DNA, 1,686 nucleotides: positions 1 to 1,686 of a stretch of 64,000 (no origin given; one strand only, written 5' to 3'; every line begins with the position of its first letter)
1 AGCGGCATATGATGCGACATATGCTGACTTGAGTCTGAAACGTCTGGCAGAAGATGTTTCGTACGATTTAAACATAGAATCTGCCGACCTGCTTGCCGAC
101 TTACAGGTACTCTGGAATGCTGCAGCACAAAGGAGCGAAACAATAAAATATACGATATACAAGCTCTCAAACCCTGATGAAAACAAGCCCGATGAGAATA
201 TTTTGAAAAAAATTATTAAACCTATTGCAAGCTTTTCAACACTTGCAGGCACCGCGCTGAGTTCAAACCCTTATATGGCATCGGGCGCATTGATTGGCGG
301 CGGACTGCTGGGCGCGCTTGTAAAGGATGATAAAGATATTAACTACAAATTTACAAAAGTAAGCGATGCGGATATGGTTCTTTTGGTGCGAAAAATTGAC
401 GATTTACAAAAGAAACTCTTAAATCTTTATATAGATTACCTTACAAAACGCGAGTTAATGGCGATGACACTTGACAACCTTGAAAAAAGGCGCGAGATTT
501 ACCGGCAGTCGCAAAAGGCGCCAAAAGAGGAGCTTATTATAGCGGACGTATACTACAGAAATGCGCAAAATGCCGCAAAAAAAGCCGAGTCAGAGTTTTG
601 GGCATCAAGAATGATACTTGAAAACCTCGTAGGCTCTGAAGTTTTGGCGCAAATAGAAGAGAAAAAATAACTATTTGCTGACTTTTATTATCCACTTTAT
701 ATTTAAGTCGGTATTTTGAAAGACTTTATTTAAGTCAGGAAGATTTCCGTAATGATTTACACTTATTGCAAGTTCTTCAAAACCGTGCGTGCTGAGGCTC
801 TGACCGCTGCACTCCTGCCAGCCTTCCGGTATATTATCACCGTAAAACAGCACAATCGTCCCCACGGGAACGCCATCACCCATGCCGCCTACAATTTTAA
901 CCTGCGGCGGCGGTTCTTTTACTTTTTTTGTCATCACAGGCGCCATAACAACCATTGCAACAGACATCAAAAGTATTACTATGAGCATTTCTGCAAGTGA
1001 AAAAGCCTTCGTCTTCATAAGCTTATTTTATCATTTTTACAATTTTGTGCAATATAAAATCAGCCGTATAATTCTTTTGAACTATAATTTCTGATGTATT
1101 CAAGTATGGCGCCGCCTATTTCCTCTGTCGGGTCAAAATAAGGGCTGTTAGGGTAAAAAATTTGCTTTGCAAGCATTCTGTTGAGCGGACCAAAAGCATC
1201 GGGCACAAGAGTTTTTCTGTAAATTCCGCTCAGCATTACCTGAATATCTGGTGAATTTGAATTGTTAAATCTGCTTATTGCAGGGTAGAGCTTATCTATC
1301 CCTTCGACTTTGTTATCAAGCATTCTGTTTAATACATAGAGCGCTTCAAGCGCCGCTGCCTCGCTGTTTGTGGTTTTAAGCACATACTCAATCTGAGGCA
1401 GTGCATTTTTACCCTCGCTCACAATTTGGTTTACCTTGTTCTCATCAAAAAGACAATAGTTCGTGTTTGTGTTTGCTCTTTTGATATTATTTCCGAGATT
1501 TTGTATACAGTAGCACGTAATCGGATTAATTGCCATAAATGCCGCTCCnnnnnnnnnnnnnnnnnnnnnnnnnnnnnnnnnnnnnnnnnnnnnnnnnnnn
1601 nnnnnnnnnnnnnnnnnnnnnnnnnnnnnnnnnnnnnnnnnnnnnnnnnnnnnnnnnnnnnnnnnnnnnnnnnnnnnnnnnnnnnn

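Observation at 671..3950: Cobalamin-riboswitch-like leader in front of a four-gene operon of unrecognisable proteins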

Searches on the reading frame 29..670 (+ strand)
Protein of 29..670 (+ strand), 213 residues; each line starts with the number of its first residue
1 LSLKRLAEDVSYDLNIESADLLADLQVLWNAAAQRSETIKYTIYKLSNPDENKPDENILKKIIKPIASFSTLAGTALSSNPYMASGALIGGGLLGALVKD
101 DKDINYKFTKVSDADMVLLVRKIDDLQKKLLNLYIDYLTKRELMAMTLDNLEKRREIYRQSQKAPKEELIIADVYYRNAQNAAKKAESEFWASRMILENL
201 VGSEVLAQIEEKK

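Call 8: search_protein_families(library=pfam, proteins=[window:29-670:+], max_evalue=0.1)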
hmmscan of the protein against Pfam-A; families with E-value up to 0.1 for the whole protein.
window:29-670:+ (213 aa): 1 family
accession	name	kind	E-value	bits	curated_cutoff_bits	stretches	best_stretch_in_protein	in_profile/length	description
PF03199.21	GSH_synthase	-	0.09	13.8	20.9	0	146-199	35-93/107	Eukaryotic glutathione synthase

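Call 9: search_protein_families(library=ncbifam, proteins=[window:29-670:+], max_evalue=0.1)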
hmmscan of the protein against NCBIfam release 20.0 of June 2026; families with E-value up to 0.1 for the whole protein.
window:29-670:+ (213 aa): 0 families

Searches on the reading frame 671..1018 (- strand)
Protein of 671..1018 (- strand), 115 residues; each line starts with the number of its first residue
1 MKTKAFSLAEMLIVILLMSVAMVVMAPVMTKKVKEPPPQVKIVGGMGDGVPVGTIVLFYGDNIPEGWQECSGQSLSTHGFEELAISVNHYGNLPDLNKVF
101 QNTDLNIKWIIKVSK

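Call 8: search_protein_families(library=pfam, proteins=[window:671-1018:-], max_evalue=0.1)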
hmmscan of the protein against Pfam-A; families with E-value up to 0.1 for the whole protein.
window:671-1018:- (115 aa): 3 families
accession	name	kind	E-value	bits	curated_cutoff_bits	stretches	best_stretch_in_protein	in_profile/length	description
PF07484.17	Collar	-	5.3e-08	33.1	24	1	53-99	1-55/57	Phage Tail Collar Domain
PF07963.17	N_methyl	-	0.0011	18.9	21.2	1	2-25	3-26/27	Prokaryotic N-terminal methylation motif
PF02633.19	Creatininase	-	0.085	12.7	31.3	0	72-103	92-123/238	Creatinine amidohydrolase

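Call 9: search_protein_families(library=ncbifam, proteins=[window:671-1018:-], max_evalue=0.1)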
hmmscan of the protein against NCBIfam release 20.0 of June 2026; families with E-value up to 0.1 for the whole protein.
window:671-1018:- (115 aa): 4 families
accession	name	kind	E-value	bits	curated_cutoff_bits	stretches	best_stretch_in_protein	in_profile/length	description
NF040999.1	pilin_ComGC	equivalog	2.6e-05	24.3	75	1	4-32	2-30/84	competence type IV pilus major pilin ComGC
NF040982.1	ComGD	equivalog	0.0029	18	70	1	4-32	2-29/139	competence type IV pilus minor pilin ComGD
TIGR02532.1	IV_pilin_GFxxxE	domain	0.0076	16.1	16.3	1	4-25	2-23/24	prepilin-type N-terminal cleavage/methylation domain-containing protein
NF041013.1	T4P_ComGE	equivalog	0.0091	16.1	49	1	2-32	2-32/83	competence type IV pilus minor pilin ComGE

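Call 69: search_protein_families(library=padloc, proteins=[window:671-1018:-], max_evalue=0.01)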
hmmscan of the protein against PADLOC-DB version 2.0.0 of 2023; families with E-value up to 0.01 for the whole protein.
window:671-1018:- (115 aa): 0 families

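Call 70: search_protein_families(library=phrogs, proteins=[window:671-1018:-], max_evalue=0.01)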
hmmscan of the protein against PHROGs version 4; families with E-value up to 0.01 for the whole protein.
window:671-1018:- (115 aa): 11 families
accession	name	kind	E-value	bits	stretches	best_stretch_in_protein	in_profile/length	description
phrog_523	-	tail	1.7e-08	34.7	1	44-98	480-533/673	tail collar fiber protein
phrog_1800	-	tail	4.8e-07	30.1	1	45-98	385-433/545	tail collar fiber protein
phrog_14307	-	unknown function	1e-05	26.3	1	39-97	37-94/137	-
phrog_6256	-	tail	3.7e-05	23.9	1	50-100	289-338/686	tail fiber protein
phrog_3100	-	tail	5.4e-05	24.6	1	45-96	211-263/382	tail fiber protein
phrog_1858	-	tail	0.00013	21.1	1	46-89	134-177/1018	tail fiber protein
phrog_327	-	tail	0.00072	20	1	42-100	300-351/618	tail protein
phrog_12846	-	tail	0.00093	19.1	1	50-96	155-200/552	tail fiber protein; Ig-domain containing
phrog_9116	-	tail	0.004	17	1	48-91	57-101/455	tail protein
phrog_2097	-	tail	0.0058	16.4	1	49-87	385-422/644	tail fiber protein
phrog_5795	-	tail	0.0096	15.2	1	30-77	372-421/968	tail protein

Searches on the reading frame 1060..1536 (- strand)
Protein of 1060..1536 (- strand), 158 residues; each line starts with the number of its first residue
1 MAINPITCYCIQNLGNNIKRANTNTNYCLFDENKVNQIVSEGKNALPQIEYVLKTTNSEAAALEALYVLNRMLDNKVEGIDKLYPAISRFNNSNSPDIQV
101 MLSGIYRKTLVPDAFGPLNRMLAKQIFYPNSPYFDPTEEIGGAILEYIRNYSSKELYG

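Call 8: search_protein_families(library=pfam, proteins=[window:1060-1536:-], max_evalue=0.1)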
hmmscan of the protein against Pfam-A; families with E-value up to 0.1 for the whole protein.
window:1060-1536:- (158 aa): 0 families

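Call 9: search_protein_families(library=ncbifam, proteins=[window:1060-1536:-], max_evalue=0.1)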
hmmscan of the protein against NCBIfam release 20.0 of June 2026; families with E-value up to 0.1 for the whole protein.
window:1060-1536:- (158 aa): 0 families

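Call 27: search_solved_structures(query=A1, max_evalue=10)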
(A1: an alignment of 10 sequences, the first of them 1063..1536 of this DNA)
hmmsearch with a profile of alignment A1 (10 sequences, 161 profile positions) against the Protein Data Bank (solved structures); distinct sequences matched with E-value up to 10: 5.
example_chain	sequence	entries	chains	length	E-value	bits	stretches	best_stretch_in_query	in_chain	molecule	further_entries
8d8j_d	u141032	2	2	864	0.49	13.3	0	23-98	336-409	Mitochondrial group I intron splicing factor CCM1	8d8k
6wg6_B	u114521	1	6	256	1.1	12.2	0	20-81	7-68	Structural maintenance of chromosomes protein 3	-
8s02_B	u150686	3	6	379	1.2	12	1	39-88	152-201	BzdN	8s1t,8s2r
3myv_A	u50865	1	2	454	1.4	11.8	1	44-78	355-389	SusD superfamily protein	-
9k86_A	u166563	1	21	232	5.7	9.8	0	33-75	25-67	Fiber-n6-Zn1-HEHE-410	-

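Call 30: find_homologous_proteins(query=window:1063-1536:-)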
Query window:1063-1536:- (158 aa): 978 proteins with E <= 0.001 among 999 candidates; the best 120 are listed.
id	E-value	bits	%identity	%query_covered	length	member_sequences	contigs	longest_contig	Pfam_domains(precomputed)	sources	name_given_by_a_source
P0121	4.3e-97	340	98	100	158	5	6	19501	-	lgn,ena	-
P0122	5.7e-72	259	75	99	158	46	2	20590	-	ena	-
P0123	1.2e-71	258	73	99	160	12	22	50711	-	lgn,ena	-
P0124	1.3e-69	251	69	99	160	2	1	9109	-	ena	-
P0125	1.0e-68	248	72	99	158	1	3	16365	-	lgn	-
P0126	1.1e-68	248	70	99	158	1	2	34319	-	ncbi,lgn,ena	-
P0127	1.1e-68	248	71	99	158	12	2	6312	-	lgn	-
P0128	1.3e-68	248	69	99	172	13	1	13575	-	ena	-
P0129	2.2e-68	247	70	99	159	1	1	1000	-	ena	-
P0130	3.3e-68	246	71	99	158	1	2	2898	-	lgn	-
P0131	5.3e-68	246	70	99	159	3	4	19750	-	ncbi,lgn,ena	-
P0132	6.6e-68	245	70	99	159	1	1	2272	-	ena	-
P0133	7.9e-68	245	69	99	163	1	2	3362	-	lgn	-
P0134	1.7e-67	244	69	99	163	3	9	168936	-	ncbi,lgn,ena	-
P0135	3.2e-67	243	71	99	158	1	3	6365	-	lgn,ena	-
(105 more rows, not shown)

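Call 41: predict_structure(alignment_id=A4)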
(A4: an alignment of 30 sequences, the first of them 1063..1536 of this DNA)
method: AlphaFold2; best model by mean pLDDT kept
length: 158 residues; sequences in the alignment: 30
mean_pLDDT: 92.1   pTM: 0.87
mean pLDDT of the five models: 92.1, 91.7, 91.6, 91.6, 91.2
residues with pLDDT >= 90: 136; 70-90: 14; 50-70: 5; < 50: 3
segments of 3 or more residues with pLDDT < 50: 156-158
pLDDT, mean of each block of 10 residues (from residue 1): 84 93 92 95 95 96 97 96 96 95 96 94 94 93 94 57
secondary structure, 60 per line:
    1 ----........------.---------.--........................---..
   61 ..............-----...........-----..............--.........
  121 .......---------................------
elements in order: H5-12 H32-55 H59-74 H80-90 H96-109 H112-127 H137-152

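Call 45: fold_search(model_id=the predicted structure, library=pdb)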
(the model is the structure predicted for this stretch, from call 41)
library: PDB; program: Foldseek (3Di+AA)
matches with E <= 10: 854; with E <= 0.001: 0
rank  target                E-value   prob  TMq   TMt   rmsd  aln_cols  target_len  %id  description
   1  3d9p_A                5.7e-02  0.96  0.34  0.38  12.0       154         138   13  Snapshots of the RNA processing factor SCAF8 bound to different phosphorylated forms of the Carboxy-Terminal Domain of (released 2008-06-10)
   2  3d9p_B                6.0e-02  0.95  0.34  0.37  12.4       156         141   12  Snapshots of the RNA processing factor SCAF8 bound to different phosphorylated forms of the Carboxy-Terminal Domain of (released 2008-06-10)
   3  3d9i_B                6.9e-02  0.87  0.28  0.31  13.0       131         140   14  Snapshots of the RNA processing factor SCAF8 bound to different phosphorylated forms of the Carboxy-Terminal Domain of (released 2008-06-10)
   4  5yvg_A                7.6e-02  1.00  0.62  0.14   3.4       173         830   12  Crystal structure of Karyopherin beta2 in complex with FUS(full length) (released 2018-05-16)
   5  4yjl_B                7.6e-02  0.99  0.49  0.26   6.2       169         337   14  Crystal structure of APC-ARM in complexed with Amer1-A2 (released 2016-03-09)
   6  3d9m_B                8.0e-02  0.93  0.34  0.38  12.2       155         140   13  Snapshots of the RNA processing factor SCAF8 bound to different phosphorylated forms of the Carboxy-Terminal Domain of (released 2008-06-10)
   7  4yjl_D                8.4e-02  0.98  0.49  0.26   6.3       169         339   14  Crystal structure of APC-ARM in complexed with Amer1-A2 (released 2016-03-09)
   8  3d9m_A                8.4e-02  0.93  0.34  0.39  12.1       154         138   13  Snapshots of the RNA processing factor SCAF8 bound to different phosphorylated forms of the Carboxy-Terminal Domain of (released 2008-06-10)
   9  6xkb_B                8.4e-02  0.93  0.34  0.39  11.6       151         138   12  Crystal structure of SR-related and CTD-associated factor 4(SCAF4-CID)with peptide S2,S5p-CTD (released 2021-01-20)
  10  3d9j_B                8.9e-02  0.93  0.35  0.38  12.3       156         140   13  Snapshots of the RNA processing factor SCAF8 bound to different phosphorylated forms of the Carboxy-Terminal Domain of (released 2008-06-10)
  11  4yjl_A                9.8e-02  0.98  0.49  0.26   6.3       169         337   14  Crystal structure of APC-ARM in complexed with Amer1-A2 (released 2016-03-09)
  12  4yjl_C                9.8e-02  0.98  0.48  0.26   6.4       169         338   14  Crystal structure of APC-ARM in complexed with Amer1-A2 (released 2016-03-09)
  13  3d9i_A                1.1e-01  0.92  0.35  0.39  12.0       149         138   13  Snapshots of the RNA processing factor SCAF8 bound to different phosphorylated forms of the Carboxy-Terminal Domain of (released 2008-06-10)
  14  2diw_MODEL_1_A        1.3e-01  0.85  0.35  0.36  11.5       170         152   12  Solution structure of the RPR domain of Putative RNA-binding protein 16 (released 2006-09-30)
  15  3d9o_A                1.5e-01  0.72  0.28  0.32  12.1       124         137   15  Snapshots of the RNA processing factor SCAF8 bound to different phosphorylated forms of the Carboxy-Terminal Domain of (released 2008-06-10)
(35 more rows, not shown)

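Call 69: search_protein_families(library=padloc, proteins=[window:1060-1536:-], max_evalue=0.01)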
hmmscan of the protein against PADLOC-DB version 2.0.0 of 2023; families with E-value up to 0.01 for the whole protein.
window:1060-1536:- (158 aa): 0 families

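Call 70: search_protein_families(library=phrogs, proteins=[window:1060-1536:-], max_evalue=0.01)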
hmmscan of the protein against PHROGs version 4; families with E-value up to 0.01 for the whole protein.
window:1060-1536:- (158 aa): 0 families
